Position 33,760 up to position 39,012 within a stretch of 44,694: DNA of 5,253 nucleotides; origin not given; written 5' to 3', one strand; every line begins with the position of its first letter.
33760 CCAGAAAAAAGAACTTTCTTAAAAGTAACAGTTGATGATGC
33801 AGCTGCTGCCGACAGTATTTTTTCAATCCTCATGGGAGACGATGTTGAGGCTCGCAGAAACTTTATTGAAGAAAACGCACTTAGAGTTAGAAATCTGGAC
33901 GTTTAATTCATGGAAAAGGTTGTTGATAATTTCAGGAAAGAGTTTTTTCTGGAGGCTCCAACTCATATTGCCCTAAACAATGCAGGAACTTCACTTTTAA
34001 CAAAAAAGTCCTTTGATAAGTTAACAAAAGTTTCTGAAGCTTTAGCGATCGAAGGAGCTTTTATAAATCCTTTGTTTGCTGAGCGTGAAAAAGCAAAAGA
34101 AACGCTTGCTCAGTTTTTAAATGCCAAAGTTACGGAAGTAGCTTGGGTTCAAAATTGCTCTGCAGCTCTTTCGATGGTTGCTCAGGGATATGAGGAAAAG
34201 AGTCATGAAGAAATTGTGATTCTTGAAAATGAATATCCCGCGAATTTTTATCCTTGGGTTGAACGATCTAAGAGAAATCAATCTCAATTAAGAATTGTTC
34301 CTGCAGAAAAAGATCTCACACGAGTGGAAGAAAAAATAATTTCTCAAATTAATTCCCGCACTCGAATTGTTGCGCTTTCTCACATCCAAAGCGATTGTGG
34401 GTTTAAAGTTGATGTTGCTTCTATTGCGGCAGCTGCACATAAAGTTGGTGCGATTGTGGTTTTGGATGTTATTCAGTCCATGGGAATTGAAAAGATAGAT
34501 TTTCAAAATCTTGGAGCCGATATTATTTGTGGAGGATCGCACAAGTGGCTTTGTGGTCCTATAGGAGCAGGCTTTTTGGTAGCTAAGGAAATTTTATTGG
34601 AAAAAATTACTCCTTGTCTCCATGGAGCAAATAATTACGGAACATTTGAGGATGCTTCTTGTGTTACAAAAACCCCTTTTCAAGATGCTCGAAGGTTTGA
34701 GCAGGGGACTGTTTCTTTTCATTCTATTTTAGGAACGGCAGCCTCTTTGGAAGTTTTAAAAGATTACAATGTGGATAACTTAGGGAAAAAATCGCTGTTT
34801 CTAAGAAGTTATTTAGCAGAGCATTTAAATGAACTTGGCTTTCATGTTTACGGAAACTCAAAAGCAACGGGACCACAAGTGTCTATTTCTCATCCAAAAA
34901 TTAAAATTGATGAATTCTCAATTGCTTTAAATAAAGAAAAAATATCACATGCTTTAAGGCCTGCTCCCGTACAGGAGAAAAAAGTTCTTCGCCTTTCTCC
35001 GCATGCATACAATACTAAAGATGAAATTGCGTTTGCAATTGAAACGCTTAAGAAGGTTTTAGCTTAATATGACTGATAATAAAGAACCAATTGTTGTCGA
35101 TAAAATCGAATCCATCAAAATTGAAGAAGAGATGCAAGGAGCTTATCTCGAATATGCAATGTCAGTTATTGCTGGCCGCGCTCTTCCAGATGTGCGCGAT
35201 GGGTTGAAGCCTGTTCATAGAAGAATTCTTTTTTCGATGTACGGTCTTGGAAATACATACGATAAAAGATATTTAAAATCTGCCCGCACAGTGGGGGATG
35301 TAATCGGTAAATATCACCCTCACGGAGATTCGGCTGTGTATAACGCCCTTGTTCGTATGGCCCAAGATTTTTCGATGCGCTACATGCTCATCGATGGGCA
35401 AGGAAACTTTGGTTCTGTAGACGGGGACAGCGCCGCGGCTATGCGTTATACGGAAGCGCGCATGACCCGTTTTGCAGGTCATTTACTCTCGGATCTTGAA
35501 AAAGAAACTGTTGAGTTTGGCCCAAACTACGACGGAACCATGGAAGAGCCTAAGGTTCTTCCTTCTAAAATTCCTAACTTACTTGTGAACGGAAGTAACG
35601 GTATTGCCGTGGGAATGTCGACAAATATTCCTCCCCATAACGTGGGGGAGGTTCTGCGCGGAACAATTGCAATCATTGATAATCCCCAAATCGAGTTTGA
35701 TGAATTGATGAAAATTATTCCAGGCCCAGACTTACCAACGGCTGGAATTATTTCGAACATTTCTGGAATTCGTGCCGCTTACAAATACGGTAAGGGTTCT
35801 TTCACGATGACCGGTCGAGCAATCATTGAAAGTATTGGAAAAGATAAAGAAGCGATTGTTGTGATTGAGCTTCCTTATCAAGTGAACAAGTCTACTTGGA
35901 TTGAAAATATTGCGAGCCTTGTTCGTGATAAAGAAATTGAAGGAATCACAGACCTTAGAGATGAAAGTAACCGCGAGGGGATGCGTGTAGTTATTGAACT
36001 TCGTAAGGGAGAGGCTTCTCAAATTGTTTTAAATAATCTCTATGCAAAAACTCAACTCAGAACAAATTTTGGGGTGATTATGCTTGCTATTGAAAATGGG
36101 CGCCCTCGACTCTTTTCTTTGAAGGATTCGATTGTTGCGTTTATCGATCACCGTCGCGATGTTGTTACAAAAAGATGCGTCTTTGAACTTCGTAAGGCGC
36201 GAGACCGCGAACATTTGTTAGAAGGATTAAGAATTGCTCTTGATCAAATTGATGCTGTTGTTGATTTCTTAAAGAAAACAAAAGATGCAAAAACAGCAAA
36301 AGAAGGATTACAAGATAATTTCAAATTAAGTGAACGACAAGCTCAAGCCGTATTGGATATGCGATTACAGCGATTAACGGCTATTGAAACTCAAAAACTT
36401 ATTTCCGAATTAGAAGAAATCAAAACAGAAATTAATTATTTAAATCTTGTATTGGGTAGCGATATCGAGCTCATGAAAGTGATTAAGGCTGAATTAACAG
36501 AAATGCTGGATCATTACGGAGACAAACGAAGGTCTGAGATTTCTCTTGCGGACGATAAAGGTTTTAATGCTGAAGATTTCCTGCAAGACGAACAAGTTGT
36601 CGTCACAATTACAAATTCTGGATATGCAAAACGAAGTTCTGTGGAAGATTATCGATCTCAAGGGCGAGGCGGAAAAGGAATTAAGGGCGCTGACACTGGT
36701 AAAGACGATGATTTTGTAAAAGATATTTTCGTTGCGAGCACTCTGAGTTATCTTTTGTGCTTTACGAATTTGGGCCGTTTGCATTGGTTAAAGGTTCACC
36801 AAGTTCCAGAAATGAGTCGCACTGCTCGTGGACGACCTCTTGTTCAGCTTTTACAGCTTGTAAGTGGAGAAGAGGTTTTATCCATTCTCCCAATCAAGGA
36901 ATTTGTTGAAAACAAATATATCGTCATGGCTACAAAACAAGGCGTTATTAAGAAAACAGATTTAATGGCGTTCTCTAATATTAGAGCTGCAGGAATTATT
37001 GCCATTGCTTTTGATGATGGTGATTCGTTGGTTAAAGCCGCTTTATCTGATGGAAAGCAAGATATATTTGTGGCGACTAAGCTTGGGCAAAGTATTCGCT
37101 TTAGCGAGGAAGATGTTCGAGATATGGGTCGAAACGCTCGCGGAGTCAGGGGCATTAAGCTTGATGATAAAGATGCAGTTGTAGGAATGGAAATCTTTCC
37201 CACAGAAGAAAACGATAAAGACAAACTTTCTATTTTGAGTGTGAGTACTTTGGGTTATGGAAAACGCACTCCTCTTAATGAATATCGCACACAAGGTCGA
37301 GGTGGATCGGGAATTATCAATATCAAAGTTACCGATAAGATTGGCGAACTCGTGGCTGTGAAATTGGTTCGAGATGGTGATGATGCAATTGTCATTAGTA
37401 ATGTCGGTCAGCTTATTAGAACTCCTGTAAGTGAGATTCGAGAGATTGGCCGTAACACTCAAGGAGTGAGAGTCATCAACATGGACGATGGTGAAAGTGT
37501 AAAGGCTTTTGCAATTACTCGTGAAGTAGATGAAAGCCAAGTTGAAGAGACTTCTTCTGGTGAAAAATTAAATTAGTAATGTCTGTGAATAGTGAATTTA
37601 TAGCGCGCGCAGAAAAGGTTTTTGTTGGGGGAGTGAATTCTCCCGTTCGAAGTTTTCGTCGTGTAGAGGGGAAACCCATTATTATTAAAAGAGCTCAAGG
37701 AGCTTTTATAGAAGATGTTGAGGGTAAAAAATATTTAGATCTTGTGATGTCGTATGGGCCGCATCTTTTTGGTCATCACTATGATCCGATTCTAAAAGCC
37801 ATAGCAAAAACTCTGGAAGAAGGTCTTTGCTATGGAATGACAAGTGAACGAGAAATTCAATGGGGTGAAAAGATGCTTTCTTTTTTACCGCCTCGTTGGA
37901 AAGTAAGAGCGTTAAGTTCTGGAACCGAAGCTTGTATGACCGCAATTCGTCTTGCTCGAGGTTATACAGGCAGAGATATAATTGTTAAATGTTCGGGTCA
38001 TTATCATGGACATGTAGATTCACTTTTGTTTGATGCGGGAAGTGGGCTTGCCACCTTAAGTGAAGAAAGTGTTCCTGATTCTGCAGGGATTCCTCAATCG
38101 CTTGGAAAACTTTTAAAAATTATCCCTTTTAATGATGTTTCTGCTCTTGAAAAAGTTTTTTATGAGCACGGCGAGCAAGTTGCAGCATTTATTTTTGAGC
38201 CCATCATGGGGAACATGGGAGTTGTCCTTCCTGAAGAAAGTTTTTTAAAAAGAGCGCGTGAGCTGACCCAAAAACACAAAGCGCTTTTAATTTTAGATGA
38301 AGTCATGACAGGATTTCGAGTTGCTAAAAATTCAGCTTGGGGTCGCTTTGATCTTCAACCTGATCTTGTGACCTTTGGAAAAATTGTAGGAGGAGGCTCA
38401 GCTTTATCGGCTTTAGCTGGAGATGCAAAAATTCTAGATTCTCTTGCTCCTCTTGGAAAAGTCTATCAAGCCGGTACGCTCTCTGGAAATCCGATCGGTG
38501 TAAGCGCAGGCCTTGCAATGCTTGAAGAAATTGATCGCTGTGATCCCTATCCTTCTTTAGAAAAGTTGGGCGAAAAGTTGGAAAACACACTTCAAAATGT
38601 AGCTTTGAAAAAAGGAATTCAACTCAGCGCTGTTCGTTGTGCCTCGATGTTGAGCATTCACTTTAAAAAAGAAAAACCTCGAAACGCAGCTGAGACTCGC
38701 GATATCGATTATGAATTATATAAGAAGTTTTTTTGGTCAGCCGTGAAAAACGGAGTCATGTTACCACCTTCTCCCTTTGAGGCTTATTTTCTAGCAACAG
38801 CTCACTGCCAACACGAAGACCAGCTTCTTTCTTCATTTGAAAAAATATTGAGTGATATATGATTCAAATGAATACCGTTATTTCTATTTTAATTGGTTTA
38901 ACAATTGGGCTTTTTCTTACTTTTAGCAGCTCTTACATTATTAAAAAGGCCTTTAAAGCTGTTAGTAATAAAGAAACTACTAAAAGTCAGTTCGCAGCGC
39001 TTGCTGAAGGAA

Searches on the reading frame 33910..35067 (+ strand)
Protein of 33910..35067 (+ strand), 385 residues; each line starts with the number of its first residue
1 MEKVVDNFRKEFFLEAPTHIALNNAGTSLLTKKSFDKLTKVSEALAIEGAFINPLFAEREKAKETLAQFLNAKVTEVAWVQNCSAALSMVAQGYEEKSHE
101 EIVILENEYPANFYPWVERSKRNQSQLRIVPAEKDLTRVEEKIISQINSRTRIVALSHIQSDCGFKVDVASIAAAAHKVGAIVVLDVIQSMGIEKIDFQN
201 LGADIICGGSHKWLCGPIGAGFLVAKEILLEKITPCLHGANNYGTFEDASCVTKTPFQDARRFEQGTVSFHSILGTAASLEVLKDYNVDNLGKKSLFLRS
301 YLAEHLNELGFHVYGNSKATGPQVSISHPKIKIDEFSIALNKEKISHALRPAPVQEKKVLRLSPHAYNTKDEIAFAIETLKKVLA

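Call 45: search_protein_families(library=pfam, proteins=[window:33910-35067:+], max_evalue=0.00001)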
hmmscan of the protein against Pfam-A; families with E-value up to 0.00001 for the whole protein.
window:33910-35067:+ (385 aa): 1 family
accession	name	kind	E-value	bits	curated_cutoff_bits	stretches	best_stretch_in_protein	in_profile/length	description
PF00266.25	Aminotran_5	-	6.4e-53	180.5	21.5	1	24-373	5-368/371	Aminotransferase class-V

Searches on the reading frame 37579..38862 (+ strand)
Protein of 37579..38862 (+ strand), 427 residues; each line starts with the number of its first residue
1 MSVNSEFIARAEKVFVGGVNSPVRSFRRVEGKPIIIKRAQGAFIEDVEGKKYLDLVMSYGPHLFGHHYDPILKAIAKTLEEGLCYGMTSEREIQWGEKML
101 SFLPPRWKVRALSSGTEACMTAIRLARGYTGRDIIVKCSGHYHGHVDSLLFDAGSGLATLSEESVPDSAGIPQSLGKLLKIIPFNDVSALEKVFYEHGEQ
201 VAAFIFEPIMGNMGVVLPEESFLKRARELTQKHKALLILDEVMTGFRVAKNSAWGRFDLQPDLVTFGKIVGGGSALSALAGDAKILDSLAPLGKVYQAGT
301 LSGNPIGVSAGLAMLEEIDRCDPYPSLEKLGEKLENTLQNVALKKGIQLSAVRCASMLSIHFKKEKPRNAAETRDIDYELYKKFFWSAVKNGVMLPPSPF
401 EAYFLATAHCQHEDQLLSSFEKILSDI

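Call 45: search_protein_families(library=pfam, proteins=[window:37579-38862:+], max_evalue=0.00001)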
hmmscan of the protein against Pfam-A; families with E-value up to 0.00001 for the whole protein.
window:37579-38862:+ (427 aa): 1 family
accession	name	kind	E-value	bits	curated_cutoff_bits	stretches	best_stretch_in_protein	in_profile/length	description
PF00202.27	Aminotran_3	-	1.3e-66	225.4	30.5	1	33-416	10-392/403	Aminotransferase class-III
